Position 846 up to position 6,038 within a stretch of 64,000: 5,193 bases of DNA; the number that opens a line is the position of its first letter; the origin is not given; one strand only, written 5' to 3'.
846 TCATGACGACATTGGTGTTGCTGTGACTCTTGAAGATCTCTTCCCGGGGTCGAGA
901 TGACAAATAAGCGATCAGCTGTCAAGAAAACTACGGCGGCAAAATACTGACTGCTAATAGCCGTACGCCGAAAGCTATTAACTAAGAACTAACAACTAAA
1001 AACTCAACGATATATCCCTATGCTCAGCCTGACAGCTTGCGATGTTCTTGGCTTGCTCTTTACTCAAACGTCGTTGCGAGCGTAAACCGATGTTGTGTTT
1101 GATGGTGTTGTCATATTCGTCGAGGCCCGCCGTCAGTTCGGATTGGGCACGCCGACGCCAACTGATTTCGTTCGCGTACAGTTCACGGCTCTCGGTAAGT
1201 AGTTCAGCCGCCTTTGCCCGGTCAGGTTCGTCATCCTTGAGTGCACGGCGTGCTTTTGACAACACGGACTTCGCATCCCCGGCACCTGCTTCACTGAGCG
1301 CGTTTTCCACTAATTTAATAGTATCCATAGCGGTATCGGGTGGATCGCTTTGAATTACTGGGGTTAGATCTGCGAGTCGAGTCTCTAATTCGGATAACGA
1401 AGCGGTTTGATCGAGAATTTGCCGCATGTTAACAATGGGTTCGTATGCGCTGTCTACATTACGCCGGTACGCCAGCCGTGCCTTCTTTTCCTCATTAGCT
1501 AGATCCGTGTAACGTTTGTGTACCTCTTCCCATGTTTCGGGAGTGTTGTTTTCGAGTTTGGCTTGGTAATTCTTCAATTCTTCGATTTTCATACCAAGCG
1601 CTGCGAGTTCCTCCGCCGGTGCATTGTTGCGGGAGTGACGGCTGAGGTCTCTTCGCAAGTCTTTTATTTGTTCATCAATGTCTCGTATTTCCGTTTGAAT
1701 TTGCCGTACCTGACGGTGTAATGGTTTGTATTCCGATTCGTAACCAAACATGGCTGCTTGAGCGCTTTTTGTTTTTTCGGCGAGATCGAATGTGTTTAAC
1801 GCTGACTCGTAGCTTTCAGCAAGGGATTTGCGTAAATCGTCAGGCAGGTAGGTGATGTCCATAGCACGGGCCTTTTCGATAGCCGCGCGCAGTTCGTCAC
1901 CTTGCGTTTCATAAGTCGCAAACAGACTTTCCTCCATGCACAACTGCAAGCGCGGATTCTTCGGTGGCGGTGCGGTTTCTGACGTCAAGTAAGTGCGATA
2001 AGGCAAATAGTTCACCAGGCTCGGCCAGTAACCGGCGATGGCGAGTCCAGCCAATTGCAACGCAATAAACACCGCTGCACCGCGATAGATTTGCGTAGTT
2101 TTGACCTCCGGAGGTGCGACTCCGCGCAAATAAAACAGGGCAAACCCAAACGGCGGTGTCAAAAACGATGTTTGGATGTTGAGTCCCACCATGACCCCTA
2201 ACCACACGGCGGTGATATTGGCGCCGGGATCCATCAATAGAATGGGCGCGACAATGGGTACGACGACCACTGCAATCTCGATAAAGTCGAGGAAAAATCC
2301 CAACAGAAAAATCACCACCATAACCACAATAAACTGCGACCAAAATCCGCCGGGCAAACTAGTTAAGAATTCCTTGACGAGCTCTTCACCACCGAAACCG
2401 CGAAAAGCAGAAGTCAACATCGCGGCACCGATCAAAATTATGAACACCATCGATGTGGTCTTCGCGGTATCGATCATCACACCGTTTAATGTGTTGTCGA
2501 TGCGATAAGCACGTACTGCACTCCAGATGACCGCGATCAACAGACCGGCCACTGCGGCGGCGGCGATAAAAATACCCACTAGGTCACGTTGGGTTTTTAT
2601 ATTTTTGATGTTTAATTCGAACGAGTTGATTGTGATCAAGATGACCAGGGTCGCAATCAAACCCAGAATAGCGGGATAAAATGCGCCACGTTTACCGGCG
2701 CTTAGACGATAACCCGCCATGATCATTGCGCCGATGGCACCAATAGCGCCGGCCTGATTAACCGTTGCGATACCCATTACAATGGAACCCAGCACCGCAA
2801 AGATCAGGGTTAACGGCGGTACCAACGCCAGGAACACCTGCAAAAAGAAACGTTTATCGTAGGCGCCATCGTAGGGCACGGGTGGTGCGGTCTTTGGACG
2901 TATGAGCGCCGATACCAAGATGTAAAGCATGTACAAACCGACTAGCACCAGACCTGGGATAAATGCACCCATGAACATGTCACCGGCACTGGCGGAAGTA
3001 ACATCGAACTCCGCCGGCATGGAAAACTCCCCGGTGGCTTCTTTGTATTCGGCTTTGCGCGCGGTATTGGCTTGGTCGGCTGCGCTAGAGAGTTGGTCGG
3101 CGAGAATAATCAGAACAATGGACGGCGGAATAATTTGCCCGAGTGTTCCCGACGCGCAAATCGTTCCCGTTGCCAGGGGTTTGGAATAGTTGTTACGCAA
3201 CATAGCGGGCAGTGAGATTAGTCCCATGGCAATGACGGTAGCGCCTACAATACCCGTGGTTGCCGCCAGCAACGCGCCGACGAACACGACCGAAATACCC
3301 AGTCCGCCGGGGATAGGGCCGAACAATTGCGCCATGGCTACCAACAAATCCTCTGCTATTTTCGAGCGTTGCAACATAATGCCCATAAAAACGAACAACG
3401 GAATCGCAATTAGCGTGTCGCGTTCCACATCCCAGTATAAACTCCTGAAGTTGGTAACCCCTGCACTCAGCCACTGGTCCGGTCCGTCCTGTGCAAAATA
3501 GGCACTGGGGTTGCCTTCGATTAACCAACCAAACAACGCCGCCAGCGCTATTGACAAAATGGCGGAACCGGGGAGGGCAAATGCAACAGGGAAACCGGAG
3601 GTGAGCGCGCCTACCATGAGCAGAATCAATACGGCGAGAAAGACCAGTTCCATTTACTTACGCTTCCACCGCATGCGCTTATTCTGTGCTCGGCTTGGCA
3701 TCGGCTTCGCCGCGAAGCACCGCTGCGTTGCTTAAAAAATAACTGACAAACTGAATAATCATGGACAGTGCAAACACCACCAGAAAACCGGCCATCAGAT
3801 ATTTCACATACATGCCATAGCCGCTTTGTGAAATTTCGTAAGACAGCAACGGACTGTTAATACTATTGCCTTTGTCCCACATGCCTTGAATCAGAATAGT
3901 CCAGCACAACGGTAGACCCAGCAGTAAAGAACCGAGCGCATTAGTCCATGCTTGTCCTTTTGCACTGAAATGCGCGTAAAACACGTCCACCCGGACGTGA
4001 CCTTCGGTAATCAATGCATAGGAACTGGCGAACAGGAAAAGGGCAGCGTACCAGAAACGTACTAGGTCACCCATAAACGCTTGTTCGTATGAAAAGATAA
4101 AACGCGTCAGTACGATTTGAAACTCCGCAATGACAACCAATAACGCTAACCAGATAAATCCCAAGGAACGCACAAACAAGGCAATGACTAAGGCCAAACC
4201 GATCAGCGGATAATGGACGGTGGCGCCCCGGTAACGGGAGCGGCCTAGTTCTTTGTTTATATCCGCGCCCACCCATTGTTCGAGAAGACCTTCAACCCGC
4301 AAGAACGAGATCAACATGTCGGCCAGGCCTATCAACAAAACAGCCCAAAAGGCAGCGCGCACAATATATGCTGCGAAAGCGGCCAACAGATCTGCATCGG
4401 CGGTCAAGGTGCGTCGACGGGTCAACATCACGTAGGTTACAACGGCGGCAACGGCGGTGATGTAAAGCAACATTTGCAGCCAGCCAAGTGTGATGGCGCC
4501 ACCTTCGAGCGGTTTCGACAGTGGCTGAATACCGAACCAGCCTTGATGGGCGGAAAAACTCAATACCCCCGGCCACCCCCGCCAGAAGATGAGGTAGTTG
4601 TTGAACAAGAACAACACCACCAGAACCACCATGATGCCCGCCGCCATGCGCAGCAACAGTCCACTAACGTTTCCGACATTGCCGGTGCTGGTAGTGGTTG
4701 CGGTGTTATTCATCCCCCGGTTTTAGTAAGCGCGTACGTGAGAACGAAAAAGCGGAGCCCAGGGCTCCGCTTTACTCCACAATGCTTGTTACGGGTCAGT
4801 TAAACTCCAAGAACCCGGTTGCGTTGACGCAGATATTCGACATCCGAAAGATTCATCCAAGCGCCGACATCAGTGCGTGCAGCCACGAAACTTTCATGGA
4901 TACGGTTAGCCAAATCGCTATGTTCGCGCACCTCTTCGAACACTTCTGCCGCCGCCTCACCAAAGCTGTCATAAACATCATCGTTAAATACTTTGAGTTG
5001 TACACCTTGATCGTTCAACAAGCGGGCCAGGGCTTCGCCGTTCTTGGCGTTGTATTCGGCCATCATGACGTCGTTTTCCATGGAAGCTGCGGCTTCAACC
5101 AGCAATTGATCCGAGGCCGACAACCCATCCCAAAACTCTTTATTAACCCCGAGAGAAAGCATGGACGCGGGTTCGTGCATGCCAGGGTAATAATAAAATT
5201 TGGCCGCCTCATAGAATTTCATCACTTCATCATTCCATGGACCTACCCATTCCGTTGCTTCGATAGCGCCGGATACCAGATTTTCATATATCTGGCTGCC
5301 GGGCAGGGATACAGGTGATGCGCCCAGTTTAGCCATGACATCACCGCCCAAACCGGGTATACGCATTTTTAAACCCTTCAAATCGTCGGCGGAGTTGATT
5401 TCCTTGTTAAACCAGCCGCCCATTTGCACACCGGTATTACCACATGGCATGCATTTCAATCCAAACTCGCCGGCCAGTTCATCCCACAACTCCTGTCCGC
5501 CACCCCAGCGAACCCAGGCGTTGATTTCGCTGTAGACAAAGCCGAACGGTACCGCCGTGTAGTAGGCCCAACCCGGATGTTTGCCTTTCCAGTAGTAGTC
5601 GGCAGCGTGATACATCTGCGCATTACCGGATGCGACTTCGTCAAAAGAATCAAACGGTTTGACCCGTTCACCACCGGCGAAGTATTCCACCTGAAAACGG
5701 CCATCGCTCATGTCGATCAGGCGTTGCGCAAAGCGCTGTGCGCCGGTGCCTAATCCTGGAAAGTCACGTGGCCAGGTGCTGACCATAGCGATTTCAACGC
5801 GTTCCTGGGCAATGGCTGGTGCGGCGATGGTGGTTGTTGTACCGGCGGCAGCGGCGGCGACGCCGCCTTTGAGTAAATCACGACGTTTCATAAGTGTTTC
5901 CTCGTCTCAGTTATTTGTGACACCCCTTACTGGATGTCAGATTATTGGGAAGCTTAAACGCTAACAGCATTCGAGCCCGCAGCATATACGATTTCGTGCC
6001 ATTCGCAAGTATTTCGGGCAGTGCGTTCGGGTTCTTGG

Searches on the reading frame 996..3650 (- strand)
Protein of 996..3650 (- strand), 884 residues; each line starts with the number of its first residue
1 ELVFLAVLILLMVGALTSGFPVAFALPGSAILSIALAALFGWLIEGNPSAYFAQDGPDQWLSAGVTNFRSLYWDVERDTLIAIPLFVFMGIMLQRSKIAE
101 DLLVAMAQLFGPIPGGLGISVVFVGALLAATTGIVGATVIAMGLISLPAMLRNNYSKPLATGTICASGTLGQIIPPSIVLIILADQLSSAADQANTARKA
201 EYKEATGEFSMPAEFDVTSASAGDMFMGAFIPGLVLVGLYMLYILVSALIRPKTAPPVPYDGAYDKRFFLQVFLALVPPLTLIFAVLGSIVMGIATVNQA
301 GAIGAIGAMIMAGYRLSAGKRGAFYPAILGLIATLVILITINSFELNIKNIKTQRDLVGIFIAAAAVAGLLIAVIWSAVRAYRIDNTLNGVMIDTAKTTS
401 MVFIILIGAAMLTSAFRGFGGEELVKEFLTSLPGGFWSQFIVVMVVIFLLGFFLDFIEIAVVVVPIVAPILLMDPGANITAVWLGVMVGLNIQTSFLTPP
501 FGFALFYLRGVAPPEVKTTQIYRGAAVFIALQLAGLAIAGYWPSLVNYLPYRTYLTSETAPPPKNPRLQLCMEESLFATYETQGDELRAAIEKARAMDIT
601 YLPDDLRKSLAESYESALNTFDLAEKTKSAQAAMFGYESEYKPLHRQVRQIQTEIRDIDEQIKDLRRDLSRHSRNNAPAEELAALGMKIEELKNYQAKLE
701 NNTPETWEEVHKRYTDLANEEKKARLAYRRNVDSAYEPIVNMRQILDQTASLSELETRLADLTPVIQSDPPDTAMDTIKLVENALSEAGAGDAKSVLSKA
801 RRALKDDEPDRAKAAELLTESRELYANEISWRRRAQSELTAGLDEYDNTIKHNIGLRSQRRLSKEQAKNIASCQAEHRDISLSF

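Call 49: search_protein_families(library=pfam, proteins=[window:996-3650:-], max_evalue=0.00001)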
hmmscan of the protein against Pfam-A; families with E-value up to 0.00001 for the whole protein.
window:996-3650:- (884 aa): 1 family
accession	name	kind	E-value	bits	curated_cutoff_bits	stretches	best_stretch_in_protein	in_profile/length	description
PF06808.19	DctM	-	4e-61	207.5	23.8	3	11-185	3-157/413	Tripartite ATP-independent periplasmic transporter, DctM component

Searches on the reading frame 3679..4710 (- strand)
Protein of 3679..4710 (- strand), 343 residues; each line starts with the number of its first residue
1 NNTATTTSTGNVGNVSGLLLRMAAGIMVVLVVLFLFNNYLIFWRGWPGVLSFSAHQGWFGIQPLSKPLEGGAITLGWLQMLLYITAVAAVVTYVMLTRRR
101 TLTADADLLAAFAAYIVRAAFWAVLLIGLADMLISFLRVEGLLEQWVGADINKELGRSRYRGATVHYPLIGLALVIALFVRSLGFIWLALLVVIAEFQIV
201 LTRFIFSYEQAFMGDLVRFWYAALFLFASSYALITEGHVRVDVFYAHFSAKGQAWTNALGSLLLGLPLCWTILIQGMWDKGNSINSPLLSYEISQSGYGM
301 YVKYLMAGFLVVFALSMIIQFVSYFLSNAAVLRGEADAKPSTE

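Call 66: search_protein_families(library=pfam, proteins=[window:3679-4710:-], max_evalue=0.00001)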
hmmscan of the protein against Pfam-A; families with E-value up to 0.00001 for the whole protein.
window:3679-4710:- (343 aa): 1 family
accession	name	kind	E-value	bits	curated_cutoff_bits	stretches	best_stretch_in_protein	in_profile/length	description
PF04290.18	DctQ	-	2.4e-10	40.8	28.3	1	199-320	8-128/132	Tripartite ATP-independent periplasmic transporters, DctQ component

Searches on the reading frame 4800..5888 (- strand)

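Call 66: search_protein_families(library=pfam, proteins=[window:4800-5888:-], max_evalue=0.00001)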
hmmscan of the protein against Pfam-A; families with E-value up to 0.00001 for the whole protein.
window:4800-5888:- (362 aa): 1 family
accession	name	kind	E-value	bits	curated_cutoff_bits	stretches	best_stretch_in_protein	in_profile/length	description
PF03480.18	DctP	-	2.4e-50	171.9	23.4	1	47-319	12-281/286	Bacterial extracellular solute-binding protein, family 7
